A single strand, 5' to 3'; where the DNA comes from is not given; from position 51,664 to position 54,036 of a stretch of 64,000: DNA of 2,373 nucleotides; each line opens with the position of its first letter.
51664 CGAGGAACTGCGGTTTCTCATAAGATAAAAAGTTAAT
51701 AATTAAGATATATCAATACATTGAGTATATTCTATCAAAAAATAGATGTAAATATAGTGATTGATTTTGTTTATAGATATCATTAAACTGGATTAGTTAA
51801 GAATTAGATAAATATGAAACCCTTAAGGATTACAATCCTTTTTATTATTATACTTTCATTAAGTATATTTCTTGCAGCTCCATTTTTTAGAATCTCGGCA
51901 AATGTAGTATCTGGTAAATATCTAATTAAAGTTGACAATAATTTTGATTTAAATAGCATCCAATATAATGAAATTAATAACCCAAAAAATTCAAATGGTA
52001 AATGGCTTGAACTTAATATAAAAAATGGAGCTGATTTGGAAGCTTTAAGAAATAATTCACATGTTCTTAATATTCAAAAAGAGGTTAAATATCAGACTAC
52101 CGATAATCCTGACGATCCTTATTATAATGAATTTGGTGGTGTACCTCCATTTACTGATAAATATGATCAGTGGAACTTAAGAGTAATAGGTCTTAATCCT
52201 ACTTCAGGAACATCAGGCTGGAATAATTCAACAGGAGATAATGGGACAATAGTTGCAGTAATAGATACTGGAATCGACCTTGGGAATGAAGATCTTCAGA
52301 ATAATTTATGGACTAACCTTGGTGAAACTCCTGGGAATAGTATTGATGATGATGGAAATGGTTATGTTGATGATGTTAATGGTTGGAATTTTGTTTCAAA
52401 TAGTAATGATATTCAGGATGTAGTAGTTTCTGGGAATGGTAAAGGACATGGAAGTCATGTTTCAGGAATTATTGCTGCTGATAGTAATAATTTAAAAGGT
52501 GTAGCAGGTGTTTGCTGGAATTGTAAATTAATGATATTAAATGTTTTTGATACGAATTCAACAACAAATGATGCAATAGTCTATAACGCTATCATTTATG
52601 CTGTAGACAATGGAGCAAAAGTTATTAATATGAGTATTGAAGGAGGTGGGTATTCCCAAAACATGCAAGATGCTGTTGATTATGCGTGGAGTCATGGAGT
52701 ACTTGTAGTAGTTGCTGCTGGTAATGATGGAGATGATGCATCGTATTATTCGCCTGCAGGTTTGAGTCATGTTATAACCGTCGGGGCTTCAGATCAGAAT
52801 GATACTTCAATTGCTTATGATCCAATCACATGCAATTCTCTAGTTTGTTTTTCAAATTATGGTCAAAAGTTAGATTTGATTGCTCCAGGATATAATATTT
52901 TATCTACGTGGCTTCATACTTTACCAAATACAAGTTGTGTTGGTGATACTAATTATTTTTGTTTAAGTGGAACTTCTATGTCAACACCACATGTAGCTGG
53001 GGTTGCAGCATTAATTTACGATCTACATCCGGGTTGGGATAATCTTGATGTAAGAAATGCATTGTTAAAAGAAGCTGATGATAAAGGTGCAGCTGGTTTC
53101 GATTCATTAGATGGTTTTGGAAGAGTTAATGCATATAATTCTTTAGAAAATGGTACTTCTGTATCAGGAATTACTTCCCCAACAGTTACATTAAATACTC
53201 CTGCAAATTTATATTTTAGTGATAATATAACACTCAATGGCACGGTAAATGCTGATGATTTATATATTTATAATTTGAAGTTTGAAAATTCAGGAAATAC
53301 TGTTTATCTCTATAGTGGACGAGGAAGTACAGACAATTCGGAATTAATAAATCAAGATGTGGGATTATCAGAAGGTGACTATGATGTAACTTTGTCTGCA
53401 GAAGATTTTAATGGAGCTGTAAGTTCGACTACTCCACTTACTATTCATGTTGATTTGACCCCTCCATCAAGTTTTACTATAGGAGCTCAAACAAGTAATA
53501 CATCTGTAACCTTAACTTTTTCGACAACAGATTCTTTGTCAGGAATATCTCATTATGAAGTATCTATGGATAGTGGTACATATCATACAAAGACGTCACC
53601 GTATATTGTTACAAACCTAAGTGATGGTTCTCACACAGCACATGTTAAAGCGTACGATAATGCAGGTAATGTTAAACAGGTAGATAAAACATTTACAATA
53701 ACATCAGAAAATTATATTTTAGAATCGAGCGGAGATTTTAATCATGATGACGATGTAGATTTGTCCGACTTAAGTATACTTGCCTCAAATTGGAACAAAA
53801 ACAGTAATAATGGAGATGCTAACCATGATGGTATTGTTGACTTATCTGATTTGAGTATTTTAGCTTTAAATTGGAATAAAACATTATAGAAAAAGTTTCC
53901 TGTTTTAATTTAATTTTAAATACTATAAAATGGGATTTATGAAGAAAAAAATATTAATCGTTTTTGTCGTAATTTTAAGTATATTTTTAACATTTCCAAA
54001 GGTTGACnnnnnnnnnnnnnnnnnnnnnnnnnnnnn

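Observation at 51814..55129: Cohesin-dockerin-like pairing between a surface anchor and a subtilisin protease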

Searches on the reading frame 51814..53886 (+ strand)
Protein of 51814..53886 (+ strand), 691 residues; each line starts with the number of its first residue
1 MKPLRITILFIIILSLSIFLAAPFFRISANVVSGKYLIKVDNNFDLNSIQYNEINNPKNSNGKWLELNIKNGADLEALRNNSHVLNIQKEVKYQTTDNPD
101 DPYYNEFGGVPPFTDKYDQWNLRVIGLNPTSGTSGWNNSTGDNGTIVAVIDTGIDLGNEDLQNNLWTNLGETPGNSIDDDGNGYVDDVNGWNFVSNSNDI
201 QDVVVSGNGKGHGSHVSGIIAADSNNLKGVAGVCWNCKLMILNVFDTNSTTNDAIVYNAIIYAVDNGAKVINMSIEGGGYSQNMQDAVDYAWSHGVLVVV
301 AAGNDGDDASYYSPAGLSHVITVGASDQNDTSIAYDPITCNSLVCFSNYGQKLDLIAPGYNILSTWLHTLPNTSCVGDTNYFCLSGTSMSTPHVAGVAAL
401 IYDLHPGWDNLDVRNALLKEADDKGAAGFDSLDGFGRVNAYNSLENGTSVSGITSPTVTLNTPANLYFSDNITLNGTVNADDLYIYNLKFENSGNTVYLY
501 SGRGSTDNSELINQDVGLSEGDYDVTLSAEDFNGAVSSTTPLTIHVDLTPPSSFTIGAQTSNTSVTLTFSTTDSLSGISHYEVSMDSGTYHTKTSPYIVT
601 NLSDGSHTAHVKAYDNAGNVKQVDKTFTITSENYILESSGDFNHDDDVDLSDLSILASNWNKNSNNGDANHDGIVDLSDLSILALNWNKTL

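Call 3: search_protein_families(library=pfam, proteins=[window:51814-53886:+], max_evalue=1)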
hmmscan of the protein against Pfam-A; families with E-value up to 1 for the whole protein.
window:51814-53886:+ (691 aa): 8 families
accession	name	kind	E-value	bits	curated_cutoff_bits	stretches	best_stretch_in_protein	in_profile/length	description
PF00082.27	Peptidase_S8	-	3.1e-56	191.2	21.8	1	143-436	2-288/288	Subtilase family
PF19077.6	Big_13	-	3.6e-07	31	27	2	554-629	31-100/102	Bacterial Ig-like domain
PF13750.12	Big_3_3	-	0.00081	19.5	27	1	518-565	12-61/157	Bacterial Ig-like domain (group 3)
PF12245.14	Big_3_2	-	0.011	16.4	23.3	1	600-628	91-119/122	Bacterial Ig-like domain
PF00404.24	Dockerin_1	-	0.013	16.1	22.9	1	640-683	2-52/57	Dockerin type I domain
PF07495.19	Y_Y_Y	-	0.023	15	26.6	1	593-630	26-63/65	Y_Y_Y domain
PF00801.26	PKD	-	0.036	14.5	23.5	1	516-543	52-79/80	PKD domain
PF18981.6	InlK_D3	-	0.059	13.9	25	1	520-546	49-75/75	Internalin K domain (D3/D4)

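Call 4: search_protein_families(library=ncbifam, proteins=[window:51814-53886:+], max_evalue=1)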
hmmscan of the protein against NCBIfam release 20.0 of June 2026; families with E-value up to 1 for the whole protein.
window:51814-53886:+ (691 aa): 12 families
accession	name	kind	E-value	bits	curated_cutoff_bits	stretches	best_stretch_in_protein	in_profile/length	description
TIGR03921.1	T7SS_mycosin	equivalog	4.7e-44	150.9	278.75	2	189-447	35-288/353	type VII secretion-associated serine protease mycosin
NF033595.1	denti_PrtP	equivalog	2.4e-30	105.7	300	2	271-444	342-502/606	dentilisin complex serine proteinase subunit PrtP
TIGR03895.1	protease_PatA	subfamily_domain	1.4e-17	63.7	421.05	1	212-421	1-200/606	PatA/PatG family cyanobactin maturation protease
NF049966.1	QH_SP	equivalog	6.4e-14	51.8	165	1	192-325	22-142/219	subtilisin-like serine protease QhpE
NF047446.1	barrel_OmpL47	domain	4.2e-10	39.9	40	1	563-625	3-63/68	OmpL47-type beta-barrel domain-containing protein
NF040809.1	germ_prot_CspBA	exception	1.4e-08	32.9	1250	2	142-313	651-832/1099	bifunctional germination protease/germinant receptor pseudoprotease CspBA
NF040553.1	SGO_0316_fam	subfamily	2.8e-08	31.9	1400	2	136-305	279-464/1486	SGO_0316/SGO_0317 family LPXTG-anchored serine peptidase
NF042956.1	IteS_antiphage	equivalog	0.00079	17.8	900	1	211-419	292-526/747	S8 family anti-phage peptidase IteS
NF047441.1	Lepto_OmpL47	equivalog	0.0034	17.1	250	0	520-553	296-329/336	multi-beta-barrel domain surface protein OmpL47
NF033932.1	LapB_rpt_80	domain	0.0081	16.4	45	1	521-564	1-44/83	LapB repeat-containing protein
NF033510.3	Ca_tandemer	repeat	0.0096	16.3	50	1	562-620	43-95/96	Ca2+-stabilized repeat-containing adhesin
NF041540.1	dockerin_GC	domain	0.011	16.1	29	1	640-681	10-57/67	GC-type dockerin domain-anchored protein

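Call 73: find_homologous_proteins(query=window:51814-53886:+, max_evalue=1e-20)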
Query window:51814-53886:+ (691 aa): 7443 proteins with E <= 1e-20 among 8000 candidates; the best 120 are listed.
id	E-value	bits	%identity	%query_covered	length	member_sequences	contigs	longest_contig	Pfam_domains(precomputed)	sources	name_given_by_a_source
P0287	0.0e+0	1546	100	100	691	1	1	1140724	PF00082.28,PF19077.7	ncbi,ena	-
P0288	2.2e-204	699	67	71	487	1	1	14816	PF00404.25,PF00082.28,PF19077.7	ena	-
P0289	8.5e-173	595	46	100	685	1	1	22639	PF00404.25,PF00082.28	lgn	-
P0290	8.1e-165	568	42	86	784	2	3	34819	PF00404.25,PF00082.28,PF19077.7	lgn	-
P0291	1.2e-149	518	40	89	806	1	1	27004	PF00404.25,PF13750.13,PF24421.2,PF12245.15,PF00082.28,PF19077.7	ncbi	-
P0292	1.6e-121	425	35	87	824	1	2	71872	PF00404.25,PF00082.28,PF19077.7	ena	-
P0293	5.2e-115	404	36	82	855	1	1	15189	PF00082.28,PF19077.7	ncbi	-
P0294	1.1e-100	356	35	89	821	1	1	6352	PF00404.25,PF00082.28,PF19077.7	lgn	-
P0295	1.3e-80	290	37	52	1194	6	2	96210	PF22148.2,PF13620.13,PF00188.33,PF09430.17,PF22904.4,PF17210.10,PF00082.28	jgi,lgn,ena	-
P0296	9.6e-74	267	40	74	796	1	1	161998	PF22148.2,PF02369.23,PF00082.28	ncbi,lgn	-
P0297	2.4e-73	266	38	63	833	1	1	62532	PF13585.13,PF18962.8,PF00082.28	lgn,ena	-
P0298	1.0e-70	257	39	62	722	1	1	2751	PF00082.28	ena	-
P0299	1.0e-70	257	37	72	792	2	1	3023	PF00082.28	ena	-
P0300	4.1e-68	249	37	63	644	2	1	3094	PF00082.28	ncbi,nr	ncbi:S8 family serine peptidase, partial [bacterium]|nr:S8 family serine peptidase [bacterium]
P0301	4.3e-68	249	43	54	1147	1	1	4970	PF22148.2,PF17170.11,PF00404.25,PF01436.28,PF00082.28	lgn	-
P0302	2.8e-66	243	32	81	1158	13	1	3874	PF07495.20,PF22148.2,PF12245.15,PF09136.17,PF00082.28,PF19077.7,PF17936.8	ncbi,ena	-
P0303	6.8e-66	241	44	50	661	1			PF00082.28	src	-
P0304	1.9e-65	240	40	60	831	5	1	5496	PF13585.13,PF18962.8,PF00082.28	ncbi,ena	-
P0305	2.9e-65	239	34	73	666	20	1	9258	PF22148.2,PF00082.28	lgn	-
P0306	1.9e-64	237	35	47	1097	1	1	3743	PF13205.13,PF01483.28,PF00082.28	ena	-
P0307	6.4e-64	235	35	75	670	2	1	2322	PF22148.2,PF00082.28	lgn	-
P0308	2.5e-63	233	32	82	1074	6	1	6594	PF07495.20,PF12245.15,PF00082.28,PF19077.7,PF17936.8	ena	-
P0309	5.1e-63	232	42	53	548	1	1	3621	PF22148.2,PF00082.28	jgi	jgi:thermitase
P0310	1.5e-61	227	40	57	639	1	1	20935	PF00082.28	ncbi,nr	ncbi:MAG: S8 family serine peptidase [Chloroflexi bacterium]|nr:S8 family serine peptidase [Chlorofl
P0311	2.5e-61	226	42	49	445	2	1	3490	PF22148.2,PF00082.28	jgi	jgi:subtilisin family serine protease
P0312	5.5e-61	225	43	52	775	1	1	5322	PF00801.27,PF00082.28,PF18911.7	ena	-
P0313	7.7e-61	225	41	54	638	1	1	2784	PF22148.2,PF00082.28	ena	-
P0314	1.2e-60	224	43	49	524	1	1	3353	PF00082.28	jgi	jgi:subtilisin family serine protease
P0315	5.3e-60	222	41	55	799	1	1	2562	PF00801.27,PF00082.28,PF18911.7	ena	-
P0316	2.5e-59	220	36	66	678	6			PF00082.28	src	-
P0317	3.0e-59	219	36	65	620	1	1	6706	PF22148.2,PF00082.28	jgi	jgi:thermitase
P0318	3.6e-59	219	38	60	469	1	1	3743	PF00082.28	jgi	-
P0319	3.0e-58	216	35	70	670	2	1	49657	PF22148.2,PF00082.28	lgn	-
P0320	3.7e-58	216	41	52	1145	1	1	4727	PF22148.2,PF26549.1,PF17963.8,PF05345.19,PF00082.28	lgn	-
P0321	8.6e-58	215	37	59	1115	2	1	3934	PF10342.16,PF00082.28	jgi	jgi:subtilisin family serine protease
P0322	9.3e-58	214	36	64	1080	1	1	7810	PF01839.30,PF13517.13,PF00082.28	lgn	-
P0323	1.3e-57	214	37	66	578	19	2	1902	PF22148.2,PF00082.28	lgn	-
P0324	1.4e-57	214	42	47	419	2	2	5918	PF00082.28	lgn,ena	-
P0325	1.8e-57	213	34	64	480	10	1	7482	PF22148.2,PF00082.28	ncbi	-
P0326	2.0e-57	213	36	64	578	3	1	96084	PF22148.2,PF00082.28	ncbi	-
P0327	3.7e-57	212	44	46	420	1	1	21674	PF22148.2,PF00082.28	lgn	-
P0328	5.1e-57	212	39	57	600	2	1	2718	PF22148.2,PF13205.13,PF00082.28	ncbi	-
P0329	8.2e-57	211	41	51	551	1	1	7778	PF22148.2,PF00082.28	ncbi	-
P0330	9.3e-57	211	39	55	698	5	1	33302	PF07691.18,PF00082.28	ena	-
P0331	1.3e-56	211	32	81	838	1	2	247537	PF00082.28,PF19077.7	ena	-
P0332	5.2e-56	209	40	54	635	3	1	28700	PF00082.28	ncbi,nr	ncbi:MAG: S8 family serine peptidase [Chloroflexi bacterium]|nr:S8 family serine peptidase [Chlorofl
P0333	6.5e-56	208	34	65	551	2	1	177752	PF22148.2,PF00082.28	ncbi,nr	ncbi:MAG: hypothetical protein FOGNACKC_04670 [Anaerolineae bacterium]|nr:hypothetical protein [Anae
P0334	8.3e-56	208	44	45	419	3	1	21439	PF00082.28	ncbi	ncbi:MAG: S8 family peptidase [Anaerolineae bacterium]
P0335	9.0e-56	208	43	45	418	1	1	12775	PF00082.28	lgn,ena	-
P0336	1.2e-55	207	41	50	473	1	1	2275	PF00082.28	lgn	-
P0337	1.5e-55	207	40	54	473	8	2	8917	PF22148.2,PF00082.28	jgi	jgi:thermitase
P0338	2.2e-55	207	38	54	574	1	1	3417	PF18962.8,PF00082.28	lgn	-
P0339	2.6e-55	206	35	69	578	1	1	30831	PF22148.2,PF00082.28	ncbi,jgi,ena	-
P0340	2.7e-55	206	34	65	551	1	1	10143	PF22148.2,PF00082.28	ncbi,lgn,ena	-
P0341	2.7e-55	206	34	65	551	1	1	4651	PF22148.2,PF00082.28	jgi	-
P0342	3.7e-55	206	39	50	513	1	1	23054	PF00082.28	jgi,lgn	jgi:subtilisin family serine protease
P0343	5.0e-55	205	39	56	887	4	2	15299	PF00082.28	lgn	-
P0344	5.3e-55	205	38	58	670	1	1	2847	PF00082.28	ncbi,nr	ncbi:MAG: hypothetical protein JWM99_910, partial [Verrucomicrobiales bacterium]|nr:hypothetical pro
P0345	5.6e-55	205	38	56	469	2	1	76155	PF00082.28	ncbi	ncbi:S8 family peptidase [Qipengyuania sp. ASV99]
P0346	6.1e-55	205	44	46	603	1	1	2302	PF22148.2,PF00082.28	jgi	jgi:subtilisin family serine protease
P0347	7.5e-55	205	35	67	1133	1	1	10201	PF10342.16,PF06119.20,PF00082.28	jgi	jgi:subtilisin family serine protease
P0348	8.2e-55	205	44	46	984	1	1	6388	PF18962.8,PF13860.13,PF00082.28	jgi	jgi:subtilisin family serine protease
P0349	9.4e-55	205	40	50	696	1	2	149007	PF01839.30,PF21348.4,PF13517.13,PF00082.28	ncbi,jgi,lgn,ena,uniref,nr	ncbi:hypothetical protein COV04_02880 [Candidatus Uhrbacteria bacterium CG10_big_fil_rev_8_21_14_0_1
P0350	1.1e-54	204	37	66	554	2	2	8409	PF22148.2,PF00082.28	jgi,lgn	jgi:subtilisin family serine protease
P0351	1.2e-54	204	39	54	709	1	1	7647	PF07691.18,PF00082.28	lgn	-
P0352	1.3e-54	204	41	49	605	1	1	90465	PF25833.1,PF00082.28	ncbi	-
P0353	1.7e-54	204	43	44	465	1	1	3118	PF22148.2,PF00082.28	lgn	-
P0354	2.4e-54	203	40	51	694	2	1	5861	PF07691.18,PF00082.28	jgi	jgi:subtilisin family serine protease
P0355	3.1e-54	203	39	56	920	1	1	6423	PF26182.1,PF02368.25,PF06832.19,PF26918.1,PF00082.28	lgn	-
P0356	3.7e-54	203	40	51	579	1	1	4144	PF02369.23,PF00082.28,PF09134.17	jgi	jgi:subtilisin family serine protease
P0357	3.9e-54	202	38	57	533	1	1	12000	PF00082.28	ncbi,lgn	-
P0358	4.1e-54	202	42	46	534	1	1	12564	PF07691.18,PF00082.28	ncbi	-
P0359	5.2e-54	202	38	57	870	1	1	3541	PF22148.2,PF00082.28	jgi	jgi:subtilisin family serine protease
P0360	6.5e-54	202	35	64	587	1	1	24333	PF22148.2,PF00082.28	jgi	jgi:subtilisin family serine protease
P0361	6.7e-54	202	39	58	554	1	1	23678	PF22148.2,PF00082.28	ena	-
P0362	7.0e-54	202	33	84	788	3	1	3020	PF28492.1,PF00082.28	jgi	jgi:thermitase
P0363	7.1e-54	202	35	63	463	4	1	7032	PF22148.2,PF00082.28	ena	-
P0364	9.2e-54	201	38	58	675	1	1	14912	PF07691.18,PF00082.28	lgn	-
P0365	9.4e-54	201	36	52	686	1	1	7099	PF22148.2,PF00082.28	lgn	-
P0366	9.6e-54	201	40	52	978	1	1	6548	PF22148.2,PF01833.31,PF00082.28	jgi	jgi:subtilisin family serine protease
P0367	1.4e-53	201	39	54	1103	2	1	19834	PF10342.16,PF00082.28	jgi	-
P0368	1.4e-53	201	36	60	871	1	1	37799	PF22148.2,PF00082.28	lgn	-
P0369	2.0e-53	200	39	57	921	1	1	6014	PF17963.8,PF13205.13,PF00404.25,PF17892.8,PF17803.8,PF01483.28,PF00082.28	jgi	jgi:serine protease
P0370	2.3e-53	200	33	73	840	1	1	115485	PF02369.23,PF00082.28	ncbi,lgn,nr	ncbi:S8 family serine peptidase [Candidatus Dojkabacteria bacterium]|nr:S8 family serine peptidase [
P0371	2.3e-53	200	40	51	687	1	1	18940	PF07691.18,PF00082.28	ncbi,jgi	ncbi:MAG: hypothetical protein RIR26_920 [Pseudomonadota bacterium]|jgi:subtilisin family serine pro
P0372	2.5e-53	200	37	61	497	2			PF00082.28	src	-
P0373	4.2e-53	199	37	64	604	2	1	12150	PF22148.2,PF00082.28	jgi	jgi:subtilisin family serine protease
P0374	4.9e-53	199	33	77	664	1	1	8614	PF22148.2,PF00082.28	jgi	jgi:subtilisin family serine protease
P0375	5.1e-53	199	42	45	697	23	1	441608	PF07691.18,PF00082.28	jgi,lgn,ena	jgi:subtilisin family serine protease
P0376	9.7e-53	198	33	76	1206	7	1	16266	PF01839.30,PF13517.13,PF18962.8,PF00082.28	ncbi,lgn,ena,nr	ncbi:MAG: S8 family serine peptidase [Candidatus Poribacteria bacterium]|nr:S8 family serine peptida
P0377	1.0e-52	198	43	47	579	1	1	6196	PF22148.2,PF00082.28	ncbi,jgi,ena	-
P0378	1.1e-52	198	34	66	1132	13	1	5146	PF00082.28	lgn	-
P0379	1.1e-52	198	35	63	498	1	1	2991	PF22148.2,PF00082.28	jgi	jgi:subtilisin family serine protease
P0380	1.7e-52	197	40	49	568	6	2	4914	PF22148.2,PF00082.28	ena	-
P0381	1.7e-52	197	39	56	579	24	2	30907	PF22148.2,PF00082.28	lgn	-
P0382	2.2e-52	197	40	54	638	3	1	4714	PF04151.22,PF00082.28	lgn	-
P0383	2.6e-52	196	34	64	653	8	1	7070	PF22148.2,PF00041.28,PF00082.28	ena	-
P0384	2.8e-52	196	34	66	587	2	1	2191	PF22148.2,PF00082.28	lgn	-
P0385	3.1e-52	196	38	51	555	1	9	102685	PF22148.2,PF00082.28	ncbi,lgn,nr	ncbi:MAG TPA: S8 family peptidase [Blastocatellia bacterium]|nr:S8 family peptidase [Blastocatellia 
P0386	3.2e-52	196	38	53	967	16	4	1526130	PF18962.8,PF00082.28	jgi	jgi:subtilisin family serine protease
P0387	4.3e-52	196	44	44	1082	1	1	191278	PF08480.17,PF00082.28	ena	-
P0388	4.9e-52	196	39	53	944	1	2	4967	PF17963.8,PF13205.13,PF00404.25,PF17892.8,PF17803.8,PF01483.28,PF00082.28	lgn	-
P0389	6.1e-52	195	36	52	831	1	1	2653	PF22148.2,PF00082.28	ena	-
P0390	6.2e-52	195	38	53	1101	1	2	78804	PF18962.8,PF14870.13,PF15902.13,PF00082.28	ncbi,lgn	-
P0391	6.7e-52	195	38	47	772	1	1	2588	PF22148.2,PF02225.28,PF00082.28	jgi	-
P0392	9.1e-52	195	37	59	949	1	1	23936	PF17963.8,PF13205.13,PF17892.8,PF17803.8,PF01483.28,PF00082.28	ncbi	-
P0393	9.4e-52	195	42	43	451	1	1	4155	PF00082.28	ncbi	-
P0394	1.1e-51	194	39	50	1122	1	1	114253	PF13229.13,PF22148.2,PF02415.24,PF08480.17,PF00082.28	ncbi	-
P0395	1.1e-51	194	41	48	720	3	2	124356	PF07691.18,PF00082.28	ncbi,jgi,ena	jgi:subtilisin family serine protease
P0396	1.3e-51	194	36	36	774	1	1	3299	PF00082.28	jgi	jgi:subtilisin family serine protease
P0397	1.3e-51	194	35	61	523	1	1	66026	PF22148.2,PF00082.28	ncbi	-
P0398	1.3e-51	194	38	65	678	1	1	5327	PF22148.2,PF25788.3,PF00041.28,PF00082.28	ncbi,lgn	-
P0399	1.6e-51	194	38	55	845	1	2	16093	PF22148.2,PF13860.13,PF00082.28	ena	-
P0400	1.7e-51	194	38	56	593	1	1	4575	PF22148.2,PF00082.28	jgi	jgi:subtilisin family serine protease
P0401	1.8e-51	194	35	53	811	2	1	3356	PF22148.2,PF20773.6,PF00041.28,PF00082.28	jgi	-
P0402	1.9e-51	194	39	49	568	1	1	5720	PF22148.2,PF00082.28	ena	-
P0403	2.0e-51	194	41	48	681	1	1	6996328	PF13946.12,PF00082.28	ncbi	ncbi:S8 family serine peptidase [Isosphaeraceae bacterium EP7]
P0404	2.1e-51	193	41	45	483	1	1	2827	PF00082.28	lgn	-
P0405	2.1e-51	193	37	68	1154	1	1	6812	PF01839.30,PF00200.29,PF13517.13,PF00082.28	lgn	-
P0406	2.2e-51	193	41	52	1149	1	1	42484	PF01839.30,PF13517.13,PF00082.28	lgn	-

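Call 74: find_encoding_contigs(protein=P0287, flank=3000, max_places=2)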
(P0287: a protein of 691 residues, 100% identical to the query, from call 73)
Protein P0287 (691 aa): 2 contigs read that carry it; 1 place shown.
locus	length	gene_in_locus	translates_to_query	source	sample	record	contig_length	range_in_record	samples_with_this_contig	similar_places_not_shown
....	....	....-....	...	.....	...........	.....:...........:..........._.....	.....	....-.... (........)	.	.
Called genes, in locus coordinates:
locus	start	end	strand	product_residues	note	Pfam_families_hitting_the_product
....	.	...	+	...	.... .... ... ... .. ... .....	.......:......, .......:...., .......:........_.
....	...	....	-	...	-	-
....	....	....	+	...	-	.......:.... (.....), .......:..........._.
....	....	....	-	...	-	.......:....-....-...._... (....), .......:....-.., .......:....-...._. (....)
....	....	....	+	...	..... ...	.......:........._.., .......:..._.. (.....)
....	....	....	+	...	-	-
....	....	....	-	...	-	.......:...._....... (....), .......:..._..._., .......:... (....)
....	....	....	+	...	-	-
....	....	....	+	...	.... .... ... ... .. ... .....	-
